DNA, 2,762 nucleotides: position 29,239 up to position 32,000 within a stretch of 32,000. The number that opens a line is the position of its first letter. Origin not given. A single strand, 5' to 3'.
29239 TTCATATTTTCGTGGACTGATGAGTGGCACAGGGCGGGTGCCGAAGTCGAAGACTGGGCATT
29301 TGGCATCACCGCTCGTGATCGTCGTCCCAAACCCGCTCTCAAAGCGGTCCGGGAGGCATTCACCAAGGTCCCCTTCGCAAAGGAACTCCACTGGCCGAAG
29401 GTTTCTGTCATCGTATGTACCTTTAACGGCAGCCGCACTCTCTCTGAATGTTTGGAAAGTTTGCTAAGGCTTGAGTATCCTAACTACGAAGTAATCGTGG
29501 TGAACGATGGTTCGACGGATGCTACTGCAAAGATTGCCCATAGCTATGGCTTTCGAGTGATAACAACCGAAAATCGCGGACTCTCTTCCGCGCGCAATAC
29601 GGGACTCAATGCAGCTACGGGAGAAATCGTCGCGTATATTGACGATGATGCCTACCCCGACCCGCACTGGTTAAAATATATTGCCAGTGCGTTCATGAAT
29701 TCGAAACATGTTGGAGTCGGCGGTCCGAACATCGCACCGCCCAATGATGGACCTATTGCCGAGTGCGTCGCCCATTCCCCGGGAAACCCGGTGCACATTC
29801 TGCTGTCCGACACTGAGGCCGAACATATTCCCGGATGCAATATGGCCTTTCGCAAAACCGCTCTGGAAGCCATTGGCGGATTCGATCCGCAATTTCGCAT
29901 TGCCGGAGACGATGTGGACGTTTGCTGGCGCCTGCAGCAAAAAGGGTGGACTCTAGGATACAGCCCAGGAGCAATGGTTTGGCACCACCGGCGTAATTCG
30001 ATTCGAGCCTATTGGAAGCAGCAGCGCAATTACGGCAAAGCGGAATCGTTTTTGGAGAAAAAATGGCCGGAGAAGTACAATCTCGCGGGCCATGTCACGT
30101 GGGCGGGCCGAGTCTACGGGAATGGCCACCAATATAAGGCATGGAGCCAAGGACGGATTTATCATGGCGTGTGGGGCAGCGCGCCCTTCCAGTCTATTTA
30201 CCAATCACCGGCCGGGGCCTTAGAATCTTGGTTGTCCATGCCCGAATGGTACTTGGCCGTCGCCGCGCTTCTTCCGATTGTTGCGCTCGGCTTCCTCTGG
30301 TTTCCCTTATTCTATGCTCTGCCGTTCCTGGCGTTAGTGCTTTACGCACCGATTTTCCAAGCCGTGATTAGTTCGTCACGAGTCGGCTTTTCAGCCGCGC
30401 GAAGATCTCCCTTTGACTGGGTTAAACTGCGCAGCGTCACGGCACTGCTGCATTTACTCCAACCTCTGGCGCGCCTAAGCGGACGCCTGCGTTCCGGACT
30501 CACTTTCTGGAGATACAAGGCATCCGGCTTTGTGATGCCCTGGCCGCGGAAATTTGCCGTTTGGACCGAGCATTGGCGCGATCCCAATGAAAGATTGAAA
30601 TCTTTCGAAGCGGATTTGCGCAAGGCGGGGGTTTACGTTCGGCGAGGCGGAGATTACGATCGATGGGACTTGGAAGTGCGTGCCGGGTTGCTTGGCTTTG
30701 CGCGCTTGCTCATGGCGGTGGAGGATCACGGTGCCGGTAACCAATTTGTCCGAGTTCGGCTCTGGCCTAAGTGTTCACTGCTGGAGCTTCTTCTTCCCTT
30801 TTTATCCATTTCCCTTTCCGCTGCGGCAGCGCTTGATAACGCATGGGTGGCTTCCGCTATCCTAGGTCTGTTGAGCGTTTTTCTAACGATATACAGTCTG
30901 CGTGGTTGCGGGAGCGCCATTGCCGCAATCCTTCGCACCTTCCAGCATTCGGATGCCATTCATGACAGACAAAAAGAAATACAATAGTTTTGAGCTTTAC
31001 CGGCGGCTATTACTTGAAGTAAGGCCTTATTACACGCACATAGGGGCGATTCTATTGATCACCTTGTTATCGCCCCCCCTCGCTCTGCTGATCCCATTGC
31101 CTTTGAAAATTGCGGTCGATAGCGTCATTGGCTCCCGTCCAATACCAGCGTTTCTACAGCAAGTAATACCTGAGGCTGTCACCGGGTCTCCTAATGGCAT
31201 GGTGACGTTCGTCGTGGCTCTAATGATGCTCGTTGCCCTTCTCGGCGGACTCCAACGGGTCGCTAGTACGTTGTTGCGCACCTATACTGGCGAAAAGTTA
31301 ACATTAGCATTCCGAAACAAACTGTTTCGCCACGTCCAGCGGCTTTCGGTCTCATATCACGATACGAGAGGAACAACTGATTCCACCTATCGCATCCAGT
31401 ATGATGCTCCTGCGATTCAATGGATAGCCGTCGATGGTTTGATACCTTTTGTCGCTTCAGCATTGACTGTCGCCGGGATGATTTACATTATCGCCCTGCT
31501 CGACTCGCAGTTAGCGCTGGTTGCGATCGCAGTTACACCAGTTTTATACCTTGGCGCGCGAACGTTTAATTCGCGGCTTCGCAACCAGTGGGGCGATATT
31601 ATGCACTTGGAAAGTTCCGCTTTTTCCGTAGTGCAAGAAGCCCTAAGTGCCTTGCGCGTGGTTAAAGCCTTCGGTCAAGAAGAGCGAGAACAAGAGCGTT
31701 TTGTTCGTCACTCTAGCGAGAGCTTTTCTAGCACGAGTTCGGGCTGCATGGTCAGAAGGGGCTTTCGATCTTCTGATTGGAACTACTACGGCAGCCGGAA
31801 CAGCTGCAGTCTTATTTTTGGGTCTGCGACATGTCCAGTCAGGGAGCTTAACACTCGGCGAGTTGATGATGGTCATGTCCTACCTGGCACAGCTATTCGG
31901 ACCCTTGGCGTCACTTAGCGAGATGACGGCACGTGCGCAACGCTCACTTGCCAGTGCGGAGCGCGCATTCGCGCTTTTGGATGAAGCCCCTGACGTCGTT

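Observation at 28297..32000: GH + GT2 + membrane-domain fusion synthase translationally overlapped with an MsbA-like ABC exporter: candidate glycan/glycolipid synthesis-export module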

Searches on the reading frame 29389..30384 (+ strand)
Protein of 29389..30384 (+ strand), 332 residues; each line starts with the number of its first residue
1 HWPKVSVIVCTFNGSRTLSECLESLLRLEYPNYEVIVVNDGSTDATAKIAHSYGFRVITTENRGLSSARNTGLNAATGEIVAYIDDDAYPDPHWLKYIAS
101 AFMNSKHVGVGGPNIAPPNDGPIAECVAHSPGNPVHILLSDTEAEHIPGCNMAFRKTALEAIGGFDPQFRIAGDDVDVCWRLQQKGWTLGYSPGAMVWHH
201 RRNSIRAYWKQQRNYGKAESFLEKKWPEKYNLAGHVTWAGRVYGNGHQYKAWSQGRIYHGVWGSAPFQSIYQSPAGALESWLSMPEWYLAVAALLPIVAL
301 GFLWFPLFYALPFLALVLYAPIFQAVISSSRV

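Call 34: search_solved_structures(query=window:29389-30384:+, max_evalue=10, show_alignments=0)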
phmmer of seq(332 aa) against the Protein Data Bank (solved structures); distinct sequences matched with E-value up to 10: 50.
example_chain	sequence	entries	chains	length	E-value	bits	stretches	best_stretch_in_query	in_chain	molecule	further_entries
2z87_A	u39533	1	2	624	6.4e-21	77.9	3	3-99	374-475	Chondroitin synthase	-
2z86_A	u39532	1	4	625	6.5e-21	77.9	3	3-99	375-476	Chondroitin synthase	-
5hea_A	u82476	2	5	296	4.8e-16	61.8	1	5-104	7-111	Putative glycosyltransferase (GalT1)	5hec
6p61_A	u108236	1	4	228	1.2e-15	60.6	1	3-97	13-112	Glycosyltransferase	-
3bcv_A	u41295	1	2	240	3e-13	52.7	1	3-94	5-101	Putative glycosyltransferase protein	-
5tze_C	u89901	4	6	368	2.6e-11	46.3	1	4-109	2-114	Glycosyl transferase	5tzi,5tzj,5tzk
5tz8_A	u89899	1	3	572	5.7e-11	45.2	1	4-108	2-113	Glycosyl transferase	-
9omm_A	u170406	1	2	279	2.8e-10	42.9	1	5-98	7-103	Glycosyltransferase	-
9omh_A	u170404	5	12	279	2.8e-10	42.9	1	5-98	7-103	Glycosyltransferase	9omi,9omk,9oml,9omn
9omj_A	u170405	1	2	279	2.9e-10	42.8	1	5-98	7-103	Glycosyltransferase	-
6yv7_B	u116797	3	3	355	3.3e-10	42.7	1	2-188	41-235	Glycosyl transferase, family 2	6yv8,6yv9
6yv7_A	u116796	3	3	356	3.3e-10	42.6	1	2-188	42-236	Glycosyl transferase, family 2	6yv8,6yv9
9jma_A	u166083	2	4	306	3.4e-09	39.3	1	5-95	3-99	GalNAc(5)-diNAcBac-PP-undecaprenol beta-1,3-glucosyltransferase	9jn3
5mlz_A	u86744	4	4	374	8.7e-09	38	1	4-112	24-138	Dolichol monophosphate mannose synthase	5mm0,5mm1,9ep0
8vh7_A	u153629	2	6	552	8e-06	28.2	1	3-88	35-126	Heparosan synthase B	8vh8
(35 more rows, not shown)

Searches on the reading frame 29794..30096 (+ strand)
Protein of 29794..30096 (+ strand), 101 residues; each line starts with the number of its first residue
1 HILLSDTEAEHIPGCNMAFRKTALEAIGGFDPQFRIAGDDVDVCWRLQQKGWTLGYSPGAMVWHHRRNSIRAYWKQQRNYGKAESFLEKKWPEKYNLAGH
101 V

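Call 37: search_solved_structures(query=A2, max_evalue=10, show_alignments=5)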
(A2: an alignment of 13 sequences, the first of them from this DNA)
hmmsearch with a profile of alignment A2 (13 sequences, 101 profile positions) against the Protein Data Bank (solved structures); distinct sequences matched with E-value up to 10: 3.
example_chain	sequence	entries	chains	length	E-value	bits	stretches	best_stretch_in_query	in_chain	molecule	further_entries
2z87_A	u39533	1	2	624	0.027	17.8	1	11-96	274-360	Chondroitin synthase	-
2z86_A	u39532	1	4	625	0.027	17.8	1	11-96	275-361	Chondroitin synthase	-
6s22_A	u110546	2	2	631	0.049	17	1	17-97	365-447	Polypeptide N-acetylgalactosaminyltransferase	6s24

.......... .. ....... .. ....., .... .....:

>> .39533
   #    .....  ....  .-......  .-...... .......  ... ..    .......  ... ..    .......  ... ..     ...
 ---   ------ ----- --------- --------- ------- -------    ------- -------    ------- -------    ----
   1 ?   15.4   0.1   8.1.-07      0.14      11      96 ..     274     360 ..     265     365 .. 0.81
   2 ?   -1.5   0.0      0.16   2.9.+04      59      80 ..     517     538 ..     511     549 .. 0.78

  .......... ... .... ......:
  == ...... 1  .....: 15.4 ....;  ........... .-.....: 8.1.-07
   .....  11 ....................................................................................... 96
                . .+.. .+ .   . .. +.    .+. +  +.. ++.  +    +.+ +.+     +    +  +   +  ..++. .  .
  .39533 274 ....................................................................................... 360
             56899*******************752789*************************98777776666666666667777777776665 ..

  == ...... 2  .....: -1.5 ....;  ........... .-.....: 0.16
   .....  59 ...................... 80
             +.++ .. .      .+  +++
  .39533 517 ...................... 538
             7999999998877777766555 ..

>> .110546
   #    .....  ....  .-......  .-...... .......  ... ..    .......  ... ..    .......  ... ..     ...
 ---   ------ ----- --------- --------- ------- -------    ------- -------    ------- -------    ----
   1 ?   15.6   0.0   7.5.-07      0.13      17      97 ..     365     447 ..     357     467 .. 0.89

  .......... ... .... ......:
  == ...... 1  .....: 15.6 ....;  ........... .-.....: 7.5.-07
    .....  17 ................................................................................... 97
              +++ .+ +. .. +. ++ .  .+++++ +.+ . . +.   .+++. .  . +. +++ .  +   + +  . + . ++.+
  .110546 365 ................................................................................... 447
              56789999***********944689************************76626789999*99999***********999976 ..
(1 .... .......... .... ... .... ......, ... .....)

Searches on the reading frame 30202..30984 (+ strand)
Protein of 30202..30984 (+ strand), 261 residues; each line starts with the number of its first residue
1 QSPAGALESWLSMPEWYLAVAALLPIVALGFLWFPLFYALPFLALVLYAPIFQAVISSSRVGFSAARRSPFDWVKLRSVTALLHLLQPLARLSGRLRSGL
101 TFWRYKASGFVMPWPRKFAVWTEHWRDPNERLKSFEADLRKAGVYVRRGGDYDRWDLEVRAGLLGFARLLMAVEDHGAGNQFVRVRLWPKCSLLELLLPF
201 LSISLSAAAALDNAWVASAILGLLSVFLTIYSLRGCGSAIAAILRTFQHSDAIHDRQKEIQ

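Call 57: search_protein_families(library=pfam, alignment_id=A4, max_evalue=10)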
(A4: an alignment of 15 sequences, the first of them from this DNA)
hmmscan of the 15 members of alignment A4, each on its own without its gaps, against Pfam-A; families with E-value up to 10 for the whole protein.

A. member 1, seq(257 aa): 0 families

B. families by the number of members that match (of 15 scanned): 15 families
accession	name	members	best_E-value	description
PF20990.2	DUF2207_C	3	0.097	Predicted membrane protein (DUF2207) C-terminal domain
PF00487.30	FA_desaturase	2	0.43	Fatty acid desaturase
PF07332.16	Phage_holin_3_6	1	0.011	Putative Actinobacterial Holin-X, holin superfamily III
PF14163.11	SieB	1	0.078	Super-infection exclusion protein B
PF04647.20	AgrB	1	0.16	Accessory gene regulator B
PF24220.1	DUF7439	1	0.18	Family of unknown function (DUF7439)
PF20878.2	REST_helical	1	0.26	Helical region in REST corepressor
PF11992.13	TgpA_N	1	0.75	TgpA N-terminal domain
PF18005.6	eIF3m_C_helix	1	1.2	eIF3 subunit M, C-terminal helix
PF05279.16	Asp-B-Hydro_N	1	2.6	Aspartyl beta-hydroxylase N-terminal region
PF20271.3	CATASP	1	4.1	CATRA-Associated Small Protein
PF13194.11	DUF4010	1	4.1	Domain of unknown function (DUF4010)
PF13567.11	DUF4131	1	4.7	Domain of unknown function (DUF4131)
PF11239.13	DUF3040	1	5.9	Protein of unknown function (DUF3040)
PF17073.10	SafA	1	6.6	Two-component-system connector protein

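Call 74: predict_structure(alignment_id=A5)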
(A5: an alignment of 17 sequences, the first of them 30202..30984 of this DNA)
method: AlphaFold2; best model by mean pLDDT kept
length: 261 residues; sequences in the alignment: 17
mean_pLDDT: 77.8   pTM: 0.60
mean pLDDT of the five models: 77.8, 70.9, 70.9, 70.6, 65.1
residues with pLDDT >= 90: 25; 70-90: 183; 50-70: 34; < 50: 19
segments of 3 or more residues with pLDDT < 50: 1-3, 98-107, 256-261
pLDDT, mean of each block of 10 residues (from residue 1): 49 71 82 83 86 84 77 85 80 57 43 74 80 88 83 78 84 82 87 82 90 89 92 89 85 48 32
secondary structure, 60 per line:
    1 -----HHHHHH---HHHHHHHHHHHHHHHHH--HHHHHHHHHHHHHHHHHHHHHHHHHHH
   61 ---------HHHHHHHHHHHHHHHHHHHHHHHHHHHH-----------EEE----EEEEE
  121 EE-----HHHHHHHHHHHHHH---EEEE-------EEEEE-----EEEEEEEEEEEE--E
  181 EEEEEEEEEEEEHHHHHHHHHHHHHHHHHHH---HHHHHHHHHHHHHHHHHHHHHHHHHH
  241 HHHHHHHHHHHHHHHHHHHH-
elements in order: H6-11 H15-31 H34-60 H70-97 E109-111 E116-122 H128-141 E145-148 E156-160 E166-177 E180-192 H193-211 H215-260

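Call 77: fold_search(model_id=the predicted structure, library=pdb)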
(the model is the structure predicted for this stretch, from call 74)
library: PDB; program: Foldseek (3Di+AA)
matches with E <= 10: 601; with E <= 0.001: 0
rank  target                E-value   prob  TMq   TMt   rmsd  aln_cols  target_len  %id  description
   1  2ns9_B                6.0e-03  0.87  0.21  0.30  10.2       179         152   13  Crystal structure of protein APE2225 from Aeropyrum pernix K1, Pfam COXG (released 2006-11-14)
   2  9v6e_A                1.9e-02  0.57  0.21  0.07  18.9       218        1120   14  Cryo-EM structure of human full length KICSTOR complex (state 1) (released 2025-11-12)
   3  4yom_A                4.4e-02  0.96  0.21  0.45  15.2       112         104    9  Structure of SAD kinase (released 2015-12-16)
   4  2ffs_A                4.9e-02  0.72  0.20  0.30  15.9       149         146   13  Structure of PR10-allergen-like protein PA1206 from Pseudomonas aeruginosa PAO1 (released 2006-01-10)
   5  6i3v_B                5.1e-02  0.18  0.13  0.18  21.4       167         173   14  x-ray structure of the human mitochondrial PRELID1 in complex with TRIAP1 (released 2019-03-20)
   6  6i3v_F                6.3e-02  0.15  0.13  0.17  22.6       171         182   15  x-ray structure of the human mitochondrial PRELID1 in complex with TRIAP1 (released 2019-03-20)
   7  2zfd_B                7.4e-02  0.99  0.21  0.41   3.5        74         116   11  The crystal structure of plant specific calcium binding protein AtCBL2 in complex with the regulatory domain of AtCIPK (released 2008-02-19)
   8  4i5s_B                7.4e-02  0.30  0.18  0.12  33.5       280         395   14  Structure and function of sensor histidine kinase (released 2013-03-27)
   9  2ffs_B                7.8e-02  0.60  0.19  0.30  15.9       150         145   13  Structure of PR10-allergen-like protein PA1206 from Pseudomonas aeruginosa PAO1 (released 2006-01-10)
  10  5mxb                  9.1e-02  0.57  0.20  0.29  17.2       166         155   12  Crystal structure of yellow lupin LLPR-10.2B protein in complex with melatonin (released 2018-04-18)
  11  6i3y_F                9.6e-02  0.14  0.13  0.17  22.7       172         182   14  Crystal structure of the human mitochondrial PRELID1K58V-TRIAP1 complex with PS (released 2019-03-20)
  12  4eai_A                1.0e-01  0.99  0.20  0.44   3.1        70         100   10  Co-crystal structure of an AMPK core with AMP (released 2012-06-06)
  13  5non_C                1.0e-01  0.77  0.21  0.32  17.8       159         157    9  Structure of truncated Norcoclaurine Synthase from Thalictrum flavum with product mimic (released 2017-09-27)
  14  2vne_A                1.0e-01  0.77  0.21  0.29  17.9       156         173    9  The X-ray structure of Norcoclaurine synthase from Thalictrum flavum (released 2008-08-05)
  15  2flh_A                1.0e-01  0.75  0.21  0.34  17.7       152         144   10  Crystal structure of cytokinin-specific binding protein from mung bean in complex with cytokinin (released 2006-11-21)
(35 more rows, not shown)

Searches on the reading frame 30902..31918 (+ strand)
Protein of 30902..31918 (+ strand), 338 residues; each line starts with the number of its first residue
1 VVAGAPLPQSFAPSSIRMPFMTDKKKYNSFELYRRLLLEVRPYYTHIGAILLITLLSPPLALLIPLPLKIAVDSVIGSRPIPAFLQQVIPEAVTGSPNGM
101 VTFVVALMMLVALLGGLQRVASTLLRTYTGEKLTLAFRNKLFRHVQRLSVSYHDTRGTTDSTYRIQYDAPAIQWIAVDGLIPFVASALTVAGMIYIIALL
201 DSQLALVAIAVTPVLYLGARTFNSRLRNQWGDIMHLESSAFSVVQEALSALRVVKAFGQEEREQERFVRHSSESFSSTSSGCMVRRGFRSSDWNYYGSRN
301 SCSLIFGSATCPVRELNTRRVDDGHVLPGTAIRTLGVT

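Call 3: search_protein_families(library=pfam, proteins=[window:30902-31918:+], max_evalue=0.01)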
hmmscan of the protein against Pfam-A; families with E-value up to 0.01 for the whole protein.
window:30902-31918:+ (338 aa): 1 family
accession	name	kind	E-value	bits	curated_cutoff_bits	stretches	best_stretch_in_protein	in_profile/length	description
PF00664.28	ABC_membrane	-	1.7e-29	103.8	28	1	81-269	18-208/274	ABC transporter transmembrane region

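Call 4: search_protein_families(library=ncbifam, proteins=[window:30902-31918:+], max_evalue=0.01)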
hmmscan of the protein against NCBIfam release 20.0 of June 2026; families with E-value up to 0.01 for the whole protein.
window:30902-31918:+ (338 aa): 18 families
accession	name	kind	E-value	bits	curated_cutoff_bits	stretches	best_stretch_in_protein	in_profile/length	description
TIGR02203.1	MsbA_lipidA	equivalog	6.4e-23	81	602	1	80-272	32-225/572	lipid A export permease/ATP-binding protein MsbA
NF052233.1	CphA_assoc_ABC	equivalog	2.1e-18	66.1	880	1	35-270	174-398/766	cyanophycin metabolism-associated ABC transporter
TIGR00958.1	3a01208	subfamily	8.1e-17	60.7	874.6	1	74-270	173-369/711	antigen peptide transporter 2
TIGR02204.1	MsbA_rel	hypoth_equivalog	1.4e-16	60.3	780.4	1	82-280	38-236/576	ABC transporter, permease/ATP-binding protein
NF008381.0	PRK11176.1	equivalog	3.8e-15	55.3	867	1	91-272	54-235/582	lipid A ABC transporter ATP-binding protein/permease MsbA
NF045513.1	HepA_fam_ABC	equivalog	1.5e-13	50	725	1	98-279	91-271/610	heterocyst formation ABC transporter subunit HepA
NF008055.0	PRK10789.1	equivalog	1.1e-12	47.2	845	1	98-273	53-229/590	SmdA family multidrug ABC transporter permease/ATP-binding protein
TIGR03796.1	NHLM_micro_ABC1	equivalog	6.1e-11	41.2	853.3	1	72-268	164-359/710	NHLP family bacteriocin export ABC transporter peptidase/permease/ATPase subunit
TIGR01846.1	type_I_sec_HlyB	subfamily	6.8e-08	31.3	725.55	1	82-273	159-349/694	type I secretion system permease/ATPase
TIGR01193.1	bacteriocin_ABC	subfamily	3.7e-06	25.8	523.85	1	83-267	177-360/708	peptide cleavage/export ABC transporter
TIGR02868.1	CydC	equivalog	1.9e-05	23.5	329.05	1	136-273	87-225/530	thiol reductant ABC exporter subunit CydC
TIGR02857.1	CydD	equivalog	2.4e-05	23.5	435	1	84-276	25-217/529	thiol reductant ABC exporter subunit CydD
NF010178.0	PRK13657.1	equivalog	4e-05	22.3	733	1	133-269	83-223/588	glucan ABC transporter ATP-binding protein/ permease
TIGR01192.1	chvA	subfamily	0.00012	20.8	585.4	1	131-276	87-230/585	glucan export ABC transporter ATP-binding protein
NF008056.1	PRK10790.1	equivalog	0.00017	20.3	746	1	71-276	36-239/584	SmdB family multidrug efflux ABC transporter permease/ATP-binding protein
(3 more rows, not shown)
